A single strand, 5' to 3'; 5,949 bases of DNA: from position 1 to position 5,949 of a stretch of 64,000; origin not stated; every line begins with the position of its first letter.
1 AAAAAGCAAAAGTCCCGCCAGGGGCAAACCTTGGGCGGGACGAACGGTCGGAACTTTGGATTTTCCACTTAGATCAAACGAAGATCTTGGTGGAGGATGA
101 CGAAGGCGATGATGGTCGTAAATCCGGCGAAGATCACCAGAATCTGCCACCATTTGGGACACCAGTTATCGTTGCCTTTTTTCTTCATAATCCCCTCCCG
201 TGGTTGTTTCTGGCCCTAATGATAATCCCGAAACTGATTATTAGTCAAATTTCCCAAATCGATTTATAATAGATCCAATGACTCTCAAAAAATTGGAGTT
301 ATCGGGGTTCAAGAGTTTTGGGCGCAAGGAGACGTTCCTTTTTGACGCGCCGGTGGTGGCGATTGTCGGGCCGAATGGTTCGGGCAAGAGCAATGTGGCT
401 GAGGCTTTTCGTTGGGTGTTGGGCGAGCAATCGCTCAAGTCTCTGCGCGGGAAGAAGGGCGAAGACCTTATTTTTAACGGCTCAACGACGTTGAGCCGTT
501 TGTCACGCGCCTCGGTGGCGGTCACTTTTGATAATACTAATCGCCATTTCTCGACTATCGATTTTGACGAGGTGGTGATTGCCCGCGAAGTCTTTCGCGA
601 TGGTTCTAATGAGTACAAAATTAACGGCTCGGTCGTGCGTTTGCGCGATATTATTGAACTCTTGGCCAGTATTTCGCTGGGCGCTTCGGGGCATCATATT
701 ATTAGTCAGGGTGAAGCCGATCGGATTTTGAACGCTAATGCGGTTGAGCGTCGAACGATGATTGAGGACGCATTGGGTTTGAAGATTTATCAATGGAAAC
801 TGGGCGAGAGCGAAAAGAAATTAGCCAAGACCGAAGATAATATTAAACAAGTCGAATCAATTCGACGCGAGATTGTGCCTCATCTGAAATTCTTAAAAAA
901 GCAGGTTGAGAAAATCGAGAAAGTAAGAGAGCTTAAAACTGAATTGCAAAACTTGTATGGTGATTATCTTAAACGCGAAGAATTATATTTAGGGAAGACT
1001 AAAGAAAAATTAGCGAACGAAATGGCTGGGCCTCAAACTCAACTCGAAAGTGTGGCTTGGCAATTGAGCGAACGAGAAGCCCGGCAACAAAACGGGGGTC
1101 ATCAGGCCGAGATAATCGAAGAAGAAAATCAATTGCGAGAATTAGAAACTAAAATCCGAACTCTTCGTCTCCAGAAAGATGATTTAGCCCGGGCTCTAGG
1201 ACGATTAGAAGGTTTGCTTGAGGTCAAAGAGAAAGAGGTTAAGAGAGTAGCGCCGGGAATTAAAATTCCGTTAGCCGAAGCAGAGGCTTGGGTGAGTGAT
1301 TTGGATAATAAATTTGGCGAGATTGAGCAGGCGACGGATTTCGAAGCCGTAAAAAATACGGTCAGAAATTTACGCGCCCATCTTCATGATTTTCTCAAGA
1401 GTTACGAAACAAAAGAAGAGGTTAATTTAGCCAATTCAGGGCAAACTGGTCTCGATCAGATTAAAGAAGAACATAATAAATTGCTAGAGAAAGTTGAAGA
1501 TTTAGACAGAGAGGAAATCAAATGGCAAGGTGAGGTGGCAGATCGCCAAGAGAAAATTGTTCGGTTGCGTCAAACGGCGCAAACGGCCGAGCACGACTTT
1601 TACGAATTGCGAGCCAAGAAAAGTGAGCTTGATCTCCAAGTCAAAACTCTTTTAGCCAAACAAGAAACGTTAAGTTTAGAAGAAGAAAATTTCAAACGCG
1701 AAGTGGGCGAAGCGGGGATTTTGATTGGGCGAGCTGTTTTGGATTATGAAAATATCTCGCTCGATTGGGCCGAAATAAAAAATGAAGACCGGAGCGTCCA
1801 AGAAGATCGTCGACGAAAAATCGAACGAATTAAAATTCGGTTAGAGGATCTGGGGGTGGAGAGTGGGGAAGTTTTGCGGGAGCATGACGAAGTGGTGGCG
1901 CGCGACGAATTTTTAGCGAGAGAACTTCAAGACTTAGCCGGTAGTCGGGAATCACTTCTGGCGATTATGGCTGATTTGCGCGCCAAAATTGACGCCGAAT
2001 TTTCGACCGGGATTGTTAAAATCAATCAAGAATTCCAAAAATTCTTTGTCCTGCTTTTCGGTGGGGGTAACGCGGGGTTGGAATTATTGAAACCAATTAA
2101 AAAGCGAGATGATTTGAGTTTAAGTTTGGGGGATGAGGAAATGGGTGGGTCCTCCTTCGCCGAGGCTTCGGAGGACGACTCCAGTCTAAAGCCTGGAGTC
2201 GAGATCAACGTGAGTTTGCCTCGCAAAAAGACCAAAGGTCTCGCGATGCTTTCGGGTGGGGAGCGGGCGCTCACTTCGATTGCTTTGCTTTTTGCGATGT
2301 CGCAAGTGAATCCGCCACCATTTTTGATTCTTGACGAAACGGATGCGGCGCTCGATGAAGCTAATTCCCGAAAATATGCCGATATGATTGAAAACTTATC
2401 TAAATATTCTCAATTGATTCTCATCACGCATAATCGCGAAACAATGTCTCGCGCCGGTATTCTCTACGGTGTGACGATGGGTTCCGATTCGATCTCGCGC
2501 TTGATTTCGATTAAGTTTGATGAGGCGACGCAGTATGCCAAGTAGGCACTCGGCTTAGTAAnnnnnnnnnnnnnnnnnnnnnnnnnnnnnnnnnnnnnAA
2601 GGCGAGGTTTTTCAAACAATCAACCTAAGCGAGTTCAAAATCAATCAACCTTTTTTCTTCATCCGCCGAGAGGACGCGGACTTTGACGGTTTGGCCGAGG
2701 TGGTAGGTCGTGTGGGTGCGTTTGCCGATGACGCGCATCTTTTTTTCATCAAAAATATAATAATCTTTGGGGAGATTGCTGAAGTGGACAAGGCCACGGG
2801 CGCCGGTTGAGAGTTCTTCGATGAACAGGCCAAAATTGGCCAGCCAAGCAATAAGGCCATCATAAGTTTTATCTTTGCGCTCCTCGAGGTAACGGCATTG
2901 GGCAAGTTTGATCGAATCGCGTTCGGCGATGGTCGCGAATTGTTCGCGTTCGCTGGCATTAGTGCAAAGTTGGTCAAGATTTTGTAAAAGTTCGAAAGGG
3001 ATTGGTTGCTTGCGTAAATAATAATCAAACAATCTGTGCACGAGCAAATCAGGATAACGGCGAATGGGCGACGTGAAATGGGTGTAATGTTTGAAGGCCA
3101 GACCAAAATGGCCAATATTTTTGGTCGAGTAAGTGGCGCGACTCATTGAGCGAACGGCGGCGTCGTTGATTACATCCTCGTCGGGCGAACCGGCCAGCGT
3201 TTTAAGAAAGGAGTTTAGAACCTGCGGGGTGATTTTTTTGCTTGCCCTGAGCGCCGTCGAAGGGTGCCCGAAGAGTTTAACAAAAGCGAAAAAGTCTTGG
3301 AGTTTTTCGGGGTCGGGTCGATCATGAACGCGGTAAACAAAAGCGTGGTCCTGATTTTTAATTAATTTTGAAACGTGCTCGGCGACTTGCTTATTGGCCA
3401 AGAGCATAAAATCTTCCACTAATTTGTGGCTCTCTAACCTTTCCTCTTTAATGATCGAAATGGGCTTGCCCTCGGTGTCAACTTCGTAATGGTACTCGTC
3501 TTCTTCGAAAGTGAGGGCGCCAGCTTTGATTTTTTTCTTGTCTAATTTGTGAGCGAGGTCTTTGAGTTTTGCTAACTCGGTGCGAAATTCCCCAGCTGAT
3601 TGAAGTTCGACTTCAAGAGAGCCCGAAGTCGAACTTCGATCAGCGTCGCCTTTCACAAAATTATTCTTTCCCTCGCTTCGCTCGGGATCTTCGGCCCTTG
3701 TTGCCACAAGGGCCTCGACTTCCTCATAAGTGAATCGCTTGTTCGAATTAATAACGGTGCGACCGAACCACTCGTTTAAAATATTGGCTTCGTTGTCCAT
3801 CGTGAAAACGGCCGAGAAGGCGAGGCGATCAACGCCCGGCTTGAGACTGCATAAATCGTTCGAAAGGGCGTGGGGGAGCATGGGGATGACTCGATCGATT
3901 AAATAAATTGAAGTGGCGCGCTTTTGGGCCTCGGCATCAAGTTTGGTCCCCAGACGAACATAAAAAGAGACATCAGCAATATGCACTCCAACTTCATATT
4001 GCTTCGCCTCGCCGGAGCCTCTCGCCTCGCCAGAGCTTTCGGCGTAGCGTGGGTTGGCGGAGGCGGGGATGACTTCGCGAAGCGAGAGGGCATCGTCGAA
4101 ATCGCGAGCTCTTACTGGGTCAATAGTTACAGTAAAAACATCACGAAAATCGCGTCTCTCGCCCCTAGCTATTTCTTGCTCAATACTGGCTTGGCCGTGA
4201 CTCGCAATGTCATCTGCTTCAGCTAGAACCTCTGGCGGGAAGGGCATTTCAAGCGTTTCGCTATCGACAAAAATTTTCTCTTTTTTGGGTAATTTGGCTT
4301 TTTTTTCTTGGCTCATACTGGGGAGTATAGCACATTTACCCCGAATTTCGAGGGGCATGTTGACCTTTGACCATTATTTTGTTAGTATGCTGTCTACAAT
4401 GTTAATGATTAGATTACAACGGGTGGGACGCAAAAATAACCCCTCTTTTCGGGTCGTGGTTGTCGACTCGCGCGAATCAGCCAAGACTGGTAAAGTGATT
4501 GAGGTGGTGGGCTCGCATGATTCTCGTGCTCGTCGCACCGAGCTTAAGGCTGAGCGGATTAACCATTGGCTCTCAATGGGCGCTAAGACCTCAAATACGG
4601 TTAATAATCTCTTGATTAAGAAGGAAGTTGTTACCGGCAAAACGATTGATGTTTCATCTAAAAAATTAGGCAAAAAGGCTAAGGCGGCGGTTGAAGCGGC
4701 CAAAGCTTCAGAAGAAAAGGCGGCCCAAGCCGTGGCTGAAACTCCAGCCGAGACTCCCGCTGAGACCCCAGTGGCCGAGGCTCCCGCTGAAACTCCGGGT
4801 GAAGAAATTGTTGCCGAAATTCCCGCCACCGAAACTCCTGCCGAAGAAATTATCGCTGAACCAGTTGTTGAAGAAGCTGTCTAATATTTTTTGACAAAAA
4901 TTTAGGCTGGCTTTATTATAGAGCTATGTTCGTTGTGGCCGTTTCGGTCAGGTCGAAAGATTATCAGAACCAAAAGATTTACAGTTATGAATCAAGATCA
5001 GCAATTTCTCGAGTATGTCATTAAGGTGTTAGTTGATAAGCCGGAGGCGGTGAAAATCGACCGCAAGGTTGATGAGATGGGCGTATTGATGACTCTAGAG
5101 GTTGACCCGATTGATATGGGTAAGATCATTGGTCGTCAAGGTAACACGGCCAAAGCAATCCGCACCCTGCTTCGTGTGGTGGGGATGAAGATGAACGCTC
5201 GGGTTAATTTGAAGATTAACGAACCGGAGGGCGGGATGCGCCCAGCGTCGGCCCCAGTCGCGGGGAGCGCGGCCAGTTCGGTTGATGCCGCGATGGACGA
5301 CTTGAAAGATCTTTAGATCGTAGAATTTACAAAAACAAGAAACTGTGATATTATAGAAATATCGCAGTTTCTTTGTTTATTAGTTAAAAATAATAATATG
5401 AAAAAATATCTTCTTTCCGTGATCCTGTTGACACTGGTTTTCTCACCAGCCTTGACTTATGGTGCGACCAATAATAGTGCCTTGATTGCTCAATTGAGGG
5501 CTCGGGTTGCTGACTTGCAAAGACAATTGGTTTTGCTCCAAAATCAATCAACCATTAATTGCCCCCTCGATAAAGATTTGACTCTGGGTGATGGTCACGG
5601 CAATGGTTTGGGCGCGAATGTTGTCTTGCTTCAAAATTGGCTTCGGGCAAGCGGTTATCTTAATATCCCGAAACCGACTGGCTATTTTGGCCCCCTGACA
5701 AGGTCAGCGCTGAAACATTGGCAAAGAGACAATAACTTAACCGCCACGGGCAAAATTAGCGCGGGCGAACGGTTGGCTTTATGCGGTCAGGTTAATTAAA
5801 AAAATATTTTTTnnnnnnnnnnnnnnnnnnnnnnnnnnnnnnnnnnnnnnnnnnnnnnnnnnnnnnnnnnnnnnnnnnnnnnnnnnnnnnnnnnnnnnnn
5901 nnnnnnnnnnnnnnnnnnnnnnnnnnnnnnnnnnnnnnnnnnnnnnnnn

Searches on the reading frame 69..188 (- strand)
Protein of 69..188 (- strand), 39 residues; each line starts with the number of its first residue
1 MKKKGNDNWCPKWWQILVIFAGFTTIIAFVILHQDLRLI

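Call 11: search_protein_families(library=pfam, proteins=[window:69-188:-], max_evalue=1)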
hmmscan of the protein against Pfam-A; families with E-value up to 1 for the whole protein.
window:69-188:- (39 aa): 1 family
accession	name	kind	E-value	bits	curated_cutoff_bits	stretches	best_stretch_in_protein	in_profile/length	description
PF16259.10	DUF4913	-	0.07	13.7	25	1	4-16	23-35/104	Domain of unknown function (DUF4913)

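Call 12: search_protein_families(library=ncbifam, proteins=[window:69-188:-], max_evalue=1)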
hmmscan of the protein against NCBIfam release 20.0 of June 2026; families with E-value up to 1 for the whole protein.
window:69-188:- (39 aa): 0 families

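Call 103: search_protein_families(library=phrogs, proteins=[window:69-188:-], max_evalue=0.01)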
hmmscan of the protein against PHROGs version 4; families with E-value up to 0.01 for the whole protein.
window:69-188:- (39 aa): 0 families

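Call 104: search_protein_families(library=padloc, proteins=[window:69-188:-], max_evalue=0.01)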
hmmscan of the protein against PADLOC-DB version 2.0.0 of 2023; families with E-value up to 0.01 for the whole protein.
window:69-188:- (39 aa): 0 families

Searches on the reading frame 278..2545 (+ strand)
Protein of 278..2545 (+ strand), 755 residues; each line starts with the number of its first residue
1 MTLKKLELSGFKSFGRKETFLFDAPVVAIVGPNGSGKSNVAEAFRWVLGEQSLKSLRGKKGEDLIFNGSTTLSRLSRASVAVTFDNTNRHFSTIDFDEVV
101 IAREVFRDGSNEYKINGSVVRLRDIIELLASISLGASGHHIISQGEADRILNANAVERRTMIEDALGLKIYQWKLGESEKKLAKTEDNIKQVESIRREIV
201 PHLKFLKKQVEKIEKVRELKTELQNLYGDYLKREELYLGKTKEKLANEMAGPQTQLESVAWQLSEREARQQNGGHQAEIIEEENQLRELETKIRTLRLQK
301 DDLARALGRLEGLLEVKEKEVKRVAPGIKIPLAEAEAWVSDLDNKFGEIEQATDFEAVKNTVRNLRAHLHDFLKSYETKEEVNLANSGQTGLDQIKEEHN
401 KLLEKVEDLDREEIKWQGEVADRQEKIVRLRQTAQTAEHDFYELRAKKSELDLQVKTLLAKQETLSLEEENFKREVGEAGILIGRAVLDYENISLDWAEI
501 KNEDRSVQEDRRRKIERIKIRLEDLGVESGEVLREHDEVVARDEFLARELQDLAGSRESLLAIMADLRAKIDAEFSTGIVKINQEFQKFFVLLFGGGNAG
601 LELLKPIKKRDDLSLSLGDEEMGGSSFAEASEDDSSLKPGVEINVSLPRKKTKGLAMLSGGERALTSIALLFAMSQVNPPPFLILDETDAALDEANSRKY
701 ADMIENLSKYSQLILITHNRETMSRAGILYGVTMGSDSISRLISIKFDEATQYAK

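Call 27: search_protein_families(library=pfam, proteins=[window:278-2545:+], max_evalue=0.01)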
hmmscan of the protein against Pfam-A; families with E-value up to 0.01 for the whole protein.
window:278-2545:+ (755 aa): 7 families
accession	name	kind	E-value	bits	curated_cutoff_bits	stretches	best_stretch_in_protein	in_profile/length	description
PF02463.25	SMC_N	-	2.9e-65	220.2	40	1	3-739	2-218/220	RecF/RecN/SMC N terminal domain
PF13304.12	AAA_21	-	7.3e-12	46.4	27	1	27-87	2-68/304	AAA domain, putative AbiEii toxin, Type IV TA system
PF13476.12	AAA_23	-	2.2e-10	42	27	1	5-226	1-196/201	AAA domain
PF13175.12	AAA_15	-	4.9e-07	30.1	32.1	1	1-398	1-259/374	AAA ATPase domain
PF00005.33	ABC_tran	-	5.8e-07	30.6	25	0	26-150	13-117/137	ABC transporter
PF13555.12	AAA_29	-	0.0024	18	27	1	3-48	1-46/61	P-loop containing region of AAA domain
PF13558.12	SbcC_Walker_B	-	0.0093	16.6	27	0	652-705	27-89/90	SbcC/RAD50-like, Walker B motif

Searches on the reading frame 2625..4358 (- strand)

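Call 27: search_protein_families(library=pfam, proteins=[window:2625-4358:-], max_evalue=0.01)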
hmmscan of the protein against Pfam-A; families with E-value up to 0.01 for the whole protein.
window:2625-4358:- (577 aa): 2 families
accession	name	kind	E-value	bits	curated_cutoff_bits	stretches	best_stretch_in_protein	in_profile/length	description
PF00773.25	RNB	-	9.2e-106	354.2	29.3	1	68-449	1-325/326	RNB domain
PF00575.29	S1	-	1.8e-07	31.8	22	1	494-575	3-72/74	S1 RNA binding domain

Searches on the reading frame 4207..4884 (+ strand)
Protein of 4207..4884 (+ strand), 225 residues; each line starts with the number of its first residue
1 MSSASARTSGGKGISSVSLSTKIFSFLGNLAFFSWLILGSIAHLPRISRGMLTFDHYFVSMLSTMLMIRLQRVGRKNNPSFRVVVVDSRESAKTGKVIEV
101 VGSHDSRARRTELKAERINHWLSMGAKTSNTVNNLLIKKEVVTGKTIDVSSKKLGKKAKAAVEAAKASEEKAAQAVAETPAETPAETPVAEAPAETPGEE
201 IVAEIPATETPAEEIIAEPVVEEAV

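Call 25: find_encoding_contigs(protein=window:4207-4884:+, flank=10000, max_places=4)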
Protein window:4207-4884:+ (225 aa): no gene with exactly this product is on record in the collection.

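Call 27: search_protein_families(library=pfam, proteins=[window:4207-4884:+], max_evalue=0.01)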
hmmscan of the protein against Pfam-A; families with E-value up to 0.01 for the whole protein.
window:4207-4884:+ (225 aa): 2 families
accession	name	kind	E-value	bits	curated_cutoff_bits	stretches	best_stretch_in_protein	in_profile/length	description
PF00886.24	Ribosomal_S16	-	1.8e-15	57.1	27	1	72-129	1-62/62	Ribosomal protein S16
PF19812.4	DUF6295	-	0.00099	19.7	25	0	146-186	44-84/87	Family of unknown function (DUF6295)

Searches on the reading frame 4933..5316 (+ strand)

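Call 27: search_protein_families(library=pfam, proteins=[window:4933-5316:+], max_evalue=0.01)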
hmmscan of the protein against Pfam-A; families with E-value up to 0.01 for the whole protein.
window:4933-5316:+ (127 aa): 2 families
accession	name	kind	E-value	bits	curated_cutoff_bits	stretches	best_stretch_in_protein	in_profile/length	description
PF13083.13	KH_KhpA-B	-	1.8e-19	69.8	32.1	1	23-95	1-73/73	KhpA/KhpB, KH domain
PF00013.35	KH_1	-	0.0095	16.1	21.5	0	54-78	3-27/66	KH domain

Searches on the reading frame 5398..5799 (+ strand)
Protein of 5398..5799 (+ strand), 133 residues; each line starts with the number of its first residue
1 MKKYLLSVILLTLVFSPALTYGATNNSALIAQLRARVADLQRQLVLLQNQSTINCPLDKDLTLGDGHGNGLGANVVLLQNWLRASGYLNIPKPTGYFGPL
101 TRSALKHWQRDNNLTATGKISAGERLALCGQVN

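Call 27: search_protein_families(library=pfam, proteins=[window:5398-5799:+], max_evalue=0.01)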
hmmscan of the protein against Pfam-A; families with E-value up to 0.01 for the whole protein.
window:5398-5799:+ (133 aa): 1 family
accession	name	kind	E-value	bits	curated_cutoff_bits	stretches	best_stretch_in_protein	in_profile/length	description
PF01471.23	PG_binding_1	-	2.2e-15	57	23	1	72-120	2-49/57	Putative peptidoglycan binding domain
